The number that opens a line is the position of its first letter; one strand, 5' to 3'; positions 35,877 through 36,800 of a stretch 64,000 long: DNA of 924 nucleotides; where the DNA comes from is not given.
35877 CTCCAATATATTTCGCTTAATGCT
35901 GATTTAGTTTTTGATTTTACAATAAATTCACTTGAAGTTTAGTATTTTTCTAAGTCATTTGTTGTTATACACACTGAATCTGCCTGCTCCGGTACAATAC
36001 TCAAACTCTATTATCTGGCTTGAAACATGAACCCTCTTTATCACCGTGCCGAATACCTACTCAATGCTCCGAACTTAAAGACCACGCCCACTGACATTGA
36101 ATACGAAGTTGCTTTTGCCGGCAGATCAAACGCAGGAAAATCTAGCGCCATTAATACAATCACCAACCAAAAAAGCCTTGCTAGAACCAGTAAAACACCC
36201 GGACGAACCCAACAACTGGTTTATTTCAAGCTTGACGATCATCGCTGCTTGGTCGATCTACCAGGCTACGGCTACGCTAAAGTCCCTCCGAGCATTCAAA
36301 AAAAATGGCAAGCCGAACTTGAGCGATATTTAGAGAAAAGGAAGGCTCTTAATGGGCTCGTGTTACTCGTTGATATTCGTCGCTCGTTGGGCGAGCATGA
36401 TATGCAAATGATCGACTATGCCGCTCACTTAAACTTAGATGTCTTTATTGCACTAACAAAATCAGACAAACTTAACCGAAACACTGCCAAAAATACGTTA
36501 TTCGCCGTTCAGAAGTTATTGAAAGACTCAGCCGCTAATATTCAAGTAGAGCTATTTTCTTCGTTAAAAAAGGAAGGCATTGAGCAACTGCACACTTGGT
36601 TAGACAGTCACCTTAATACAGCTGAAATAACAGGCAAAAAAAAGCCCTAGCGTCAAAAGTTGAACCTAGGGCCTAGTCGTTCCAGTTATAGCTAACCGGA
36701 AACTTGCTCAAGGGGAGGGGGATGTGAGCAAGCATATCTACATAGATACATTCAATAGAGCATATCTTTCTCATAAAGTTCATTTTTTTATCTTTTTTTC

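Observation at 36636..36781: Unannotated sigmaE-type small RNA with an anti-Shine-Dalgarno loop at the Spot42/ErsA locus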

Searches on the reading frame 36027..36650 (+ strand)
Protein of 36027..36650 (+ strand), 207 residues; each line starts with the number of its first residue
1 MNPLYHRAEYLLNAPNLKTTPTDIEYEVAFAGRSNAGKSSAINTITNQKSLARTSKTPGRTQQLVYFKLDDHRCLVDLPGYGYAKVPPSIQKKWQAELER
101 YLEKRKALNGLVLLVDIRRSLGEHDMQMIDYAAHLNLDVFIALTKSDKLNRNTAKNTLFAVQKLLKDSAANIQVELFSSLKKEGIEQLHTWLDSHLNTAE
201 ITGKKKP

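Call 9: find_related_loci(query=window:36027-36647:+, collection=genome_contigs, flank=2500)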
Query window:36027-36647:+ (207 aa) in genome_contigs; peptide patterns used: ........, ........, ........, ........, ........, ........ (x = any residue, [..] = any of these).
409 stretches matched a pattern; 29 encode a relative of the query (tblastn E <= 1e-3); 29 distinct loci.
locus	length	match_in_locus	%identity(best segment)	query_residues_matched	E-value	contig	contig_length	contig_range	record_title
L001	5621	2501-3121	93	1-207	9e-132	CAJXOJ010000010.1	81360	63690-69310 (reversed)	MAG TPA_asm: uncultured Cycloclasticus sp. isolate SRR3933174_bin.9_MetaBAT_v2.12.1_MAG genome assembly, contig: NODE_19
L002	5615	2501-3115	86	1-205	3e-121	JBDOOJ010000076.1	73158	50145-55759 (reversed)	MAG: Cycloclasticus sp. isolate FK190211_WC_175_metabat2_scaf2bin.001 NODE_13_length_73158_cov_4.706015, whole genome sh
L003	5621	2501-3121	84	1-207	8e-120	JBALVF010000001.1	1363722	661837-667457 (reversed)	MAG: Cycloclasticus sp. isolate 5NakV-01 NODE_2_length_1363722_cov_816.388211, whole genome shotgun sequence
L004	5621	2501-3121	85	1-207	6e-120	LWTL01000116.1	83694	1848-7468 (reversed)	MAG: Cycloclasticus sp. symbiont of Bathymodiolus heckerae isolate specimen P Ga0097674_1116, whole genome shotgun seque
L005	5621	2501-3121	83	1-207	2e-117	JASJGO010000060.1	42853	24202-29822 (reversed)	MAG: Cycloclasticus sp. isolate ChS5.bin.31 ChesSed_k141_1752436, whole genome shotgun sequence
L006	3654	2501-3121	82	1-207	7e-117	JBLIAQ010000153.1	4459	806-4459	MAG: Cycloclasticus sp. isolate 3300045789_19 Ga0491190_0013718, whole genome shotgun sequence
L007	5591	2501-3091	84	1-197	4e-114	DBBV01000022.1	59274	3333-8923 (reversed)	MAG TPA_asm: Methylococcaceae bacterium UBA975 UBA975_contig_5359, whole genome shotgun sequence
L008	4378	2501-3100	83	1-200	4e-114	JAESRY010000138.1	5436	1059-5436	MAG: Cycloclasticus sp. isolate NORP271 Contig_source1382A_21682, whole genome shotgun sequence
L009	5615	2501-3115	81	1-205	4e-113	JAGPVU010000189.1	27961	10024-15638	MAG: Cycloclasticus sp. isolate Lab_640_Diesel_bin.13 k141_149283, whole genome shotgun sequence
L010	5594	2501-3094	69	1-198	5e-93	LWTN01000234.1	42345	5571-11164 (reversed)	MAG: Cycloclasticus sp. symbiont of Poecilosclerida sp. M isolate specimen M Ga0097675_1234, whole genome shotgun sequen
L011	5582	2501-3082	58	1-193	1e-69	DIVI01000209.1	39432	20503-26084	MAG TPA_asm: Methylococcus sp. UBA6136 UBA6136_contig_206, whole genome shotgun sequence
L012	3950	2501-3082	58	1-193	2e-68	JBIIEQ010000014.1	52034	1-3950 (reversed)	MAG: Methylococcaceae bacterium isolate ME2000-10-10pf_3300042337_group1_bin49 Rohwer_bin2414_scaffold_230_c1, whole gen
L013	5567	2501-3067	57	5-193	2e-68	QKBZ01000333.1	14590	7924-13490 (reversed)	MAG: Beggiatoa sp. isolate SZUA-411 scaffold_12578, whole genome shotgun sequence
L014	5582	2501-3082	57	1-193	1e-67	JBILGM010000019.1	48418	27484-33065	MAG: Methylococcaceae bacterium isolate ME2016-09-28_3300042471_group7_bin120 Rohwer_bin2415_scaffold_225_c1, whole geno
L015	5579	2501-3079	55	6-197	6e-62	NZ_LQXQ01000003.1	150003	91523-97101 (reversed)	Acinetobacter sp. CFCC 10889 contig00003, whole genome shotgun sequence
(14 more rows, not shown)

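Call 23: search_protein_families(library=ncbifam, proteins=[window:36027-36650:+], max_evalue=0.00001)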
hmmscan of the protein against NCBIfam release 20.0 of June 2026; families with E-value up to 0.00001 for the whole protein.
window:36027-36650:+ (207 aa): 10 families
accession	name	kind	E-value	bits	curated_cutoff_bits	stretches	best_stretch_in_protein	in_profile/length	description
TIGR03598.1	GTPase_YsxC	equivalog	1.1e-68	230.6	124.45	1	8-192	1-185/186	ribosome biogenesis GTP-binding protein YihA/YsxC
NF003255.0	PRK04213.1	equivalog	2.3e-20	72.8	164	1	21-200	5-196/204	GTP-binding protein EngB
TIGR03594.1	GTPase_EngA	equivalog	7.7e-14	51.5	306.7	1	23-196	173-346/432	ribosome biogenesis GTPase Der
NF000908.1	PRK00089.1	equivalog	1.5e-12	47.4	237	1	28-199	6-170/291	GTPase Era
TIGR03597.1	GTPase_YqeH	equivalog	3.5e-11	42.9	297.4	1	26-81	156-215/361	ribosome biogenesis GTPase YqeH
TIGR03918.1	GTP_HydF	equivalog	4.9e-10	38.8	325.55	1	20-197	2-168/392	[FeFe] hydrogenase H-cluster maturation GTPase HydF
TIGR00436.1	era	equivalog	2.6e-08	33.6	116.25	1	28-200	3-167/270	GTPase Era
TIGR00231.1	small_GTP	domain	2.9e-07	30.4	42.5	1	25-176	3-147/164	GTP-binding protein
TIGR03596.1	GTPase_YlqF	equivalog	3.3e-07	30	208.2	1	27-82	120-174/276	ribosome biogenesis GTPase YlqF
TIGR00450.1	mnmE_trmE_thdF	equivalog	9.9e-07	28.2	252.6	1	23-173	207-353/446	tRNA uridine-5-carboxymethylaminomethyl(34) synthesis GTPase MnmE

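Call 27: find_homologous_proteins(query=window:36027-36647:+, max_evalue=1e-20)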
Query window:36027-36647:+ (207 aa): 7997 proteins with E <= 1e-20 among 8000 candidates; the best 120 are listed.
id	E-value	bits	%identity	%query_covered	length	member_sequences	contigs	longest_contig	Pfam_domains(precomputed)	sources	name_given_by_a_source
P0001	1.2e-131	454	100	100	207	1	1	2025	PF01926.30,PF02421.25,PF00009.34,PF03193.23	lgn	-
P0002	1.3e-119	415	90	100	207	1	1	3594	PF01926.30,PF02421.25,PF00009.34,PF03193.23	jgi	-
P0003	4.6e-119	413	89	100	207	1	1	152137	PF01926.30,PF02421.25,PF00009.34,PF03193.23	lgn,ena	-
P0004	4.7e-119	413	89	100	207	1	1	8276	PF01926.30,PF02421.25,PF00009.34,PF03193.23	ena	-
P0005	6.2e-119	413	90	100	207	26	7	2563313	PF01926.30,PF02421.25,PF00009.34,PF03193.23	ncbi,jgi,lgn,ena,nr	ncbi:MAG: ribosome biogenesis GTP-binding protein YihA/YsxC [Cycloclasticus sp.]|nr:YihA family ribo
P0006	2.4e-118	411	89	100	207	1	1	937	PF01926.30,PF02421.25,PF00009.34,PF03193.23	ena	-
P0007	3.7e-118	410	88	100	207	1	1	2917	PF01926.30,PF02421.25,PF00009.34,PF03193.23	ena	-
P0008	6.2e-118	409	88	100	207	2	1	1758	PF01926.30,PF02421.25,PF00009.34,PF03193.23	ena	-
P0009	2.5e-117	407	88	100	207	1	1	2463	PF01926.30,PF02421.25,PF00009.34,PF03193.23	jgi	jgi:GTP-binding protein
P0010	3.1e-115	401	87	100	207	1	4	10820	PF01926.30,PF02421.25,PF00009.34,PF03193.23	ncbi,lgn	-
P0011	4.3e-115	400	87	100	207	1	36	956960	PF01926.30,PF02421.25,PF00009.34,PF03193.23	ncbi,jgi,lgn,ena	ncbi:MAG: ribosome biogenesis GTP-binding protein YihA/YsxC [Cycloclasticus sp.]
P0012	4.3e-115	400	87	100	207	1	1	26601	PF01926.30,PF02421.25,PF00009.34,PF03193.23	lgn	-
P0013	6.4e-115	399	87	100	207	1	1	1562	PF01926.30,PF02421.25,PF00009.34,PF03193.23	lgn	-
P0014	1.5e-114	398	86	100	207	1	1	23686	PF01926.30,PF02421.25,PF00009.34,PF03193.23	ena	-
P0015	1.6e-114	398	86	100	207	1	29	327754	PF01926.30,PF02421.25,PF00009.34,PF03193.23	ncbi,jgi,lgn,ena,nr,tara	ncbi:MAG: YihA family ribosome biogenesis GTP-binding protein [Cycloclasticus sp.]|nr:YihA family ri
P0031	3.7e-111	387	87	96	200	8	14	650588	PF01926.30,PF02421.25,PF00009.34,PF03193.23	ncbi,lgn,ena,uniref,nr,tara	ncbi:ribosome biogenesis GTP-binding protein YihA/YsxC [Cycloclasticus pugetii]|uniref:ribosome biog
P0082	1.6e-101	356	78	97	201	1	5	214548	PF01926.30,PF02421.25,PF00009.34,PF03193.23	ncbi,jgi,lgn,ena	-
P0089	4.8e-92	325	75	96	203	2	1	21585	PF01926.30,PF02421.25,PF00009.34,PF03193.23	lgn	-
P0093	1.6e-71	258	60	96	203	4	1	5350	PF01926.30,PF03193.23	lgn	-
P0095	4.1e-68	247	58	100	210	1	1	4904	PF01926.30,PF03193.23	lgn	-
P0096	4.8e-68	247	58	96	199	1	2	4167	PF01926.30,PF03193.23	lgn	-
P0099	1.8e-66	241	57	95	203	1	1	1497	PF01926.30,PF03193.23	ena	-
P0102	4.9e-66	240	58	95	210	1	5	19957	PF01926.30,PF03193.23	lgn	-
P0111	8.1e-65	236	57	100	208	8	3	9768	PF01926.30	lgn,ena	-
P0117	1.6e-64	235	58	93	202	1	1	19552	PF01926.30,PF02421.25,PF03193.23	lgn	-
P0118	1.7e-64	235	59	96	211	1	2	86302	PF01926.30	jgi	-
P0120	1.8e-64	235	55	94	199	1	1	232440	PF01926.30,PF00350.30,PF02421.25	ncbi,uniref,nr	ncbi:GTP-binding protein [Methyloprofundus sedimenti]|uniref:Probable GTP-binding protein EngB n=1 T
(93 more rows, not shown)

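Call 28: find_encoding_contigs(protein=P0089, flank=2500, max_places=2)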
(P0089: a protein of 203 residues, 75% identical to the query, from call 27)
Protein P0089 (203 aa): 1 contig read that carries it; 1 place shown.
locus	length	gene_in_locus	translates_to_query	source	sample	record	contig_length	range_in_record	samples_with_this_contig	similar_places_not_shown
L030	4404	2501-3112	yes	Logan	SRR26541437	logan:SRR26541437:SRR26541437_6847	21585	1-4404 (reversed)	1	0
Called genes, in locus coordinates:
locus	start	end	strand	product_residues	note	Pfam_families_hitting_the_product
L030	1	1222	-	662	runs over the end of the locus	PF05140:ResB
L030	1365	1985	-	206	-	PF00034:Cytochrom_C (weak), PF13442:Cytochrome_CBB3 (faint), PF00034:Cytochrom_C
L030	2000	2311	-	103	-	PF13442:Cytochrome_CBB3 (weak), PF00034:Cytochrom_C (weak)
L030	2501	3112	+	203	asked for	PF03193:RsgA_GTPase (faint), PF00009:GTP_EFTU (faint), PF02421:FeoB_N (weak), PF01926:MMR_HSR1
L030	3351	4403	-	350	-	?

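Call 29: find_encoding_contigs(protein=P0082, flank=2500, max_places=2)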
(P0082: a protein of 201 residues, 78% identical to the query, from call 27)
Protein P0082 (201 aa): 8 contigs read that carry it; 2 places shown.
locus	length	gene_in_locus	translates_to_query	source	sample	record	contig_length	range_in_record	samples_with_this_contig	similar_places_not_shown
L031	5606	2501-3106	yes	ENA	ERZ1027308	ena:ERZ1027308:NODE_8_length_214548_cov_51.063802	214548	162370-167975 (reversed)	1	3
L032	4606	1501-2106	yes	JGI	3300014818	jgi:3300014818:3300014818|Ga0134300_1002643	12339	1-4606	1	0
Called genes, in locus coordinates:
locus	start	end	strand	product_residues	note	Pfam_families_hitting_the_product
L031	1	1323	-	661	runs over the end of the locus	PF05140:ResB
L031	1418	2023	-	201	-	PF00034:Cytochrom_C (weak), PF13442:Cytochrome_CBB3 (weak), PF00034:Cytochrom_C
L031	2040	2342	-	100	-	PF13442:Cytochrome_CBB3 (weak), PF00034:Cytochrom_C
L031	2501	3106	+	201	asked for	PF03193:RsgA_GTPase (faint), PF02421:FeoB_N (weak), PF01926:MMR_HSR1, PF00009:GTP_EFTU (weak)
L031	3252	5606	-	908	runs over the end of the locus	PF02739:5_3_exonuc_N, PF01367:5_3_exonuc, PF01612:DNA_pol_A_exo1, PF22619:DNA_polI_exo1, PF00476:DNA_pol_A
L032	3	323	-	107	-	?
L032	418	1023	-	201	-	PF00034:Cytochrom_C (weak), PF13442:Cytochrome_CBB3 (weak), PF00034:Cytochrom_C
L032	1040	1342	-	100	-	PF13442:Cytochrome_CBB3 (weak), PF00034:Cytochrom_C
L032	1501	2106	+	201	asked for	PF03193:RsgA_GTPase (faint), PF02421:FeoB_N (weak), PF01926:MMR_HSR1, PF00009:GTP_EFTU (weak)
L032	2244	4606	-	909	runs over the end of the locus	PF02739:5_3_exonuc_N, PF01367:5_3_exonuc, PF01612:DNA_pol_A_exo1, PF22619:DNA_polI_exo1, PF00476:DNA_pol_A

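Call 30: find_encoding_contigs(protein=P0120, flank=2500, max_places=2)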
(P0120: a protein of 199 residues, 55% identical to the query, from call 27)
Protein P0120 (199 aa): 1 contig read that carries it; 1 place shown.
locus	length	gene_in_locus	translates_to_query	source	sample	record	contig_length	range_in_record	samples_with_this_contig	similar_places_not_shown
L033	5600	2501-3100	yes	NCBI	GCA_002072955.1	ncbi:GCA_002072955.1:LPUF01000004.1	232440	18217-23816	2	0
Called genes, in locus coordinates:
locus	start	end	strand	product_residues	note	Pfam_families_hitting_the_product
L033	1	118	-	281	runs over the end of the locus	PF01145:Band_7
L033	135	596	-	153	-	PF01957:NfeD (weak)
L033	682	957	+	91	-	-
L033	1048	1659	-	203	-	PF13462:Thioredoxin_4, PF01323:DSBA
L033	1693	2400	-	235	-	PF00034:Cytochrom_C (weak), PF13442:Cytochrome_CBB3 (faint), PF00034:Cytochrom_C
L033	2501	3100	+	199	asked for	PF00350:Dynamin_N (faint), PF01926:MMR_HSR1, PF02421:FeoB_N (faint)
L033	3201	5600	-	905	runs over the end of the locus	PF02739:5_3_exonuc_N, PF01367:5_3_exonuc, PF01612:DNA_pol_A_exo1, PF22619:DNA_polI_exo1, PF00476:DNA_pol_A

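Call 31: find_encoding_contigs(protein=P0118, flank=2500, max_places=2)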
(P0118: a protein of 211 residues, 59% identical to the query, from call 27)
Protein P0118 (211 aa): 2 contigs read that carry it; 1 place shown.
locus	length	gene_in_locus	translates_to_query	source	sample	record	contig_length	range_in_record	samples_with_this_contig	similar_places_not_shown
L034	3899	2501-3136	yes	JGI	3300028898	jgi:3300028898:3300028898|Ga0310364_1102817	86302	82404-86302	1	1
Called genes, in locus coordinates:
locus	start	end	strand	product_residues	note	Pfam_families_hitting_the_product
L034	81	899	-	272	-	PF03372:Exo_endo_phos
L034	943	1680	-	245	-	PF13462:Thioredoxin_4, PF01323:DSBA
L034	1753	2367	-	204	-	PF00034:Cytochrom_C, PF13442:Cytochrome_CBB3 (weak), PF00034:Cytochrom_C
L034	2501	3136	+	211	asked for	PF01926:MMR_HSR1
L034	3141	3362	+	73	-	PF10047:DUF2281 (weak)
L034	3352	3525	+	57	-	-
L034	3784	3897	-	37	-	?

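Call 51: find_encoding_contigs(protein=P0031, flank=3000, max_places=3)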
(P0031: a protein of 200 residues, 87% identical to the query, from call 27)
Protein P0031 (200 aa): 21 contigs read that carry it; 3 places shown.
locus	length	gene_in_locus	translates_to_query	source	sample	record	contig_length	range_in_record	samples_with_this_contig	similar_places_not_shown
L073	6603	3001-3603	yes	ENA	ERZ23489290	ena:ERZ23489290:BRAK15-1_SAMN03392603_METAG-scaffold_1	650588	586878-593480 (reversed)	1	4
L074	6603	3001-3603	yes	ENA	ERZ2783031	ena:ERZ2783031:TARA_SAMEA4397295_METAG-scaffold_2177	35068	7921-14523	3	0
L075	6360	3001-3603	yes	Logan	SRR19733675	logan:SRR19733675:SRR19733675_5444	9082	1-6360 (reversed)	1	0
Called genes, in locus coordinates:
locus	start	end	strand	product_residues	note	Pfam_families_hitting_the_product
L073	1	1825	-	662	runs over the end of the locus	PF05140:ResB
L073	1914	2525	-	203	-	PF00034:Cytochrom_C, PF13442:Cytochrome_CBB3 (weak), PF00034:Cytochrom_C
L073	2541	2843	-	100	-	PF13442:Cytochrome_CBB3, PF00034:Cytochrom_C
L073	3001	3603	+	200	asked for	PF03193:RsgA_GTPase (faint), PF01926:MMR_HSR1, PF02421:FeoB_N (weak), PF00009:GTP_EFTU (weak)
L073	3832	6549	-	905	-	PF02739:5_3_exonuc_N, PF01367:5_3_exonuc, PF01612:DNA_pol_A_exo1, PF22619:DNA_polI_exo1, PF00476:DNA_pol_A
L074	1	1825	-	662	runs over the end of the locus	PF05140:ResB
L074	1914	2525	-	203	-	PF00034:Cytochrom_C, PF13442:Cytochrome_CBB3 (weak), PF00034:Cytochrom_C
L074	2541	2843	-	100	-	PF13442:Cytochrome_CBB3, PF00034:Cytochrom_C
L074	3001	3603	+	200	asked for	PF03193:RsgA_GTPase (faint), PF01926:MMR_HSR1, PF02421:FeoB_N (weak), PF00009:GTP_EFTU (weak)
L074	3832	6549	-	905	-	PF02739:5_3_exonuc_N, PF01367:5_3_exonuc, PF01612:DNA_pol_A_exo1, PF22619:DNA_polI_exo1, PF00476:DNA_pol_A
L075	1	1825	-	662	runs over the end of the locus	PF05140:ResB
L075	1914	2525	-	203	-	PF00034:Cytochrom_C, PF13442:Cytochrome_CBB3 (weak), PF00034:Cytochrom_C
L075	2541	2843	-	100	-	PF13442:Cytochrome_CBB3, PF00034:Cytochrom_C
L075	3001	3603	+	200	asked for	PF03193:RsgA_GTPase (faint), PF01926:MMR_HSR1, PF02421:FeoB_N (weak), PF00009:GTP_EFTU (weak)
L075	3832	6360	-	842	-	?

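Call 68: find_encoding_contigs(protein=P0093, flank=1500, max_places=1)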
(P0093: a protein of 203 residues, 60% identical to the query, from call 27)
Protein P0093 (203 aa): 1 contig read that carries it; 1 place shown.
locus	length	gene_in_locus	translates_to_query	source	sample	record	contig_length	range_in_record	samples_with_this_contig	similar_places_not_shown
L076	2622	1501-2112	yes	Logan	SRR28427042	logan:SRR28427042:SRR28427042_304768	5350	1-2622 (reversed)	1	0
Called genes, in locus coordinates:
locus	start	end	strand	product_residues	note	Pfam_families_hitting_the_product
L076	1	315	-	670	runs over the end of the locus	PF05140:ResB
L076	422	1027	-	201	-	PF00034:Cytochrom_C, PF13442:Cytochrome_CBB3 (weak), PF00034:Cytochrom_C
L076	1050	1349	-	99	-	PF13442:Cytochrome_CBB3 (weak), PF00034:Cytochrom_C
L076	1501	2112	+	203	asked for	PF03193:RsgA_GTPase (faint), PF01926:MMR_HSR1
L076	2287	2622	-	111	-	?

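Call 69: find_encoding_contigs(protein=P0102, flank=1500, max_places=1)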
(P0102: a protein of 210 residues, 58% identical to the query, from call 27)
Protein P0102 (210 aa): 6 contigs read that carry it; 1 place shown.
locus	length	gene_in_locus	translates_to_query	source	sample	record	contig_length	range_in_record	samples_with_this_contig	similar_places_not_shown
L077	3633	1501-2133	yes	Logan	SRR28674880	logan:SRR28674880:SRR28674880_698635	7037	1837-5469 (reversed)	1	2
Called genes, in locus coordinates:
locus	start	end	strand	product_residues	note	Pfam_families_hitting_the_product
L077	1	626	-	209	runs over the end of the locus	PF01323:DSBA, PF13192:Thioredoxin_3 (faint), PF13462:Thioredoxin_4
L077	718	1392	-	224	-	PF00034:Cytochrom_C (weak), PF13442:Cytochrome_CBB3 (faint), PF00034:Cytochrom_C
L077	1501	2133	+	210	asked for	PF03193:RsgA_GTPase (faint), PF01926:MMR_HSR1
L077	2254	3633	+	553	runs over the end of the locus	PF00749:tRNA-synt_1c, PF03950:tRNA-synt_1c_C, PF20974:tRNA-synt_1c_C2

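Call 70: find_encoding_contigs(protein=P0117, flank=1500, max_places=1)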
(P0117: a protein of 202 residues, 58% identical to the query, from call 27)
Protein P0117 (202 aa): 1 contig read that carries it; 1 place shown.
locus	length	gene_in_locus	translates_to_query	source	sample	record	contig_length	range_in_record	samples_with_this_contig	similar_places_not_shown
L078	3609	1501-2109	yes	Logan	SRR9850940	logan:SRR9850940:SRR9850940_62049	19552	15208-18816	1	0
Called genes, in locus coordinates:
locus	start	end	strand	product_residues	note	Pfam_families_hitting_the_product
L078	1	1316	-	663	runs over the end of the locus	PF05140:ResB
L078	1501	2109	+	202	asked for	PF03193:RsgA_GTPase (faint), PF01926:MMR_HSR1, PF02421:FeoB_N (weak)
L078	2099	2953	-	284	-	PF01435:Peptidase_M48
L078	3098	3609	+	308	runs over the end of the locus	PF01218:Coprogen_oxidas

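Call 71: find_encoding_contigs(protein=P0111, flank=1500, max_places=1)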
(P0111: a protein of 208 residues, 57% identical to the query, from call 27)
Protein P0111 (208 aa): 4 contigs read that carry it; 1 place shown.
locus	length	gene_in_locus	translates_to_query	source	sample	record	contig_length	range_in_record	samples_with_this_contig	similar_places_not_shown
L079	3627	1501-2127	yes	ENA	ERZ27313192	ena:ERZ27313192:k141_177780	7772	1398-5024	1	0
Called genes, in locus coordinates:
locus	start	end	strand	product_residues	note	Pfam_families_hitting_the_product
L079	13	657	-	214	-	PF13462:Thioredoxin_4, PF01323:DSBA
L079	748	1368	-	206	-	PF00034:Cytochrom_C, PF13442:Cytochrome_CBB3 (weak)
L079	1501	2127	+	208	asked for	PF01926:MMR_HSR1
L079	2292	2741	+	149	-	-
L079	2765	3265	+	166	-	-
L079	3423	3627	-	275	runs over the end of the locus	PF05014:Nuc_deoxyrib_tr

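Call 75: find_encoding_contigs(protein=P0095, flank=1500, max_places=1)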
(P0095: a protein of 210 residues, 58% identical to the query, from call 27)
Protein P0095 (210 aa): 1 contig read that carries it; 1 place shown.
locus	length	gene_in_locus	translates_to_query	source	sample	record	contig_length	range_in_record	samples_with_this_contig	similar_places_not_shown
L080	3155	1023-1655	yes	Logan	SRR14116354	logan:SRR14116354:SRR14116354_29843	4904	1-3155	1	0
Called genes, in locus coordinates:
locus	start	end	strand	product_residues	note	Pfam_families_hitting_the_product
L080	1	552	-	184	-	?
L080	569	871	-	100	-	PF13442:Cytochrome_CBB3, PF00034:Cytochrom_C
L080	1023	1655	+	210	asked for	PF03193:RsgA_GTPase (faint), PF01926:MMR_HSR1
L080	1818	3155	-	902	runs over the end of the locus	PF02739:5_3_exonuc_N, PF01367:5_3_exonuc, PF01612:DNA_pol_A_exo1, PF22619:DNA_polI_exo1, PF00476:DNA_pol_A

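Call 76: find_encoding_contigs(protein=P0096, flank=1500, max_places=1)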
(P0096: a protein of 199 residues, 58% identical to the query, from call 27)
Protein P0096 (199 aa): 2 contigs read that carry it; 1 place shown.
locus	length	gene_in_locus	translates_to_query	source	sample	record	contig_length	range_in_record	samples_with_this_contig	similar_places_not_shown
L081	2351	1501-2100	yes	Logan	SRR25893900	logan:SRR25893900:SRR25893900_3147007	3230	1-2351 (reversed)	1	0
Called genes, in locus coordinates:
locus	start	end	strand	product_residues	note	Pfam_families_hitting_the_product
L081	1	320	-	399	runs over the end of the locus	?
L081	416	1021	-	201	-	PF00034:Cytochrom_C, PF13442:Cytochrome_CBB3 (weak), PF00034:Cytochrom_C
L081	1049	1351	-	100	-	PF13442:Cytochrome_CBB3, PF00034:Cytochrom_C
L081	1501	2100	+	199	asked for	PF03193:RsgA_GTPase (faint), PF01926:MMR_HSR1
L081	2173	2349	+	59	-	?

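Call 77: find_encoding_contigs(protein=P0099, flank=1500, max_places=1)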
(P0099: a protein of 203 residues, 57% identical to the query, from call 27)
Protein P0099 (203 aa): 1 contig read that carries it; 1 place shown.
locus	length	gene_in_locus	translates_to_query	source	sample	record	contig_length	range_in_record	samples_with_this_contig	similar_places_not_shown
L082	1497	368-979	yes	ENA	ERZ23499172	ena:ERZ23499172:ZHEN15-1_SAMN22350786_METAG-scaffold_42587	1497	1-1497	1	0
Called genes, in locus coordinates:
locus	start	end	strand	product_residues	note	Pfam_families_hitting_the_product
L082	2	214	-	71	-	?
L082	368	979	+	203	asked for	PF03193:RsgA_GTPase (faint), PF01926:MMR_HSR1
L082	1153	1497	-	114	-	?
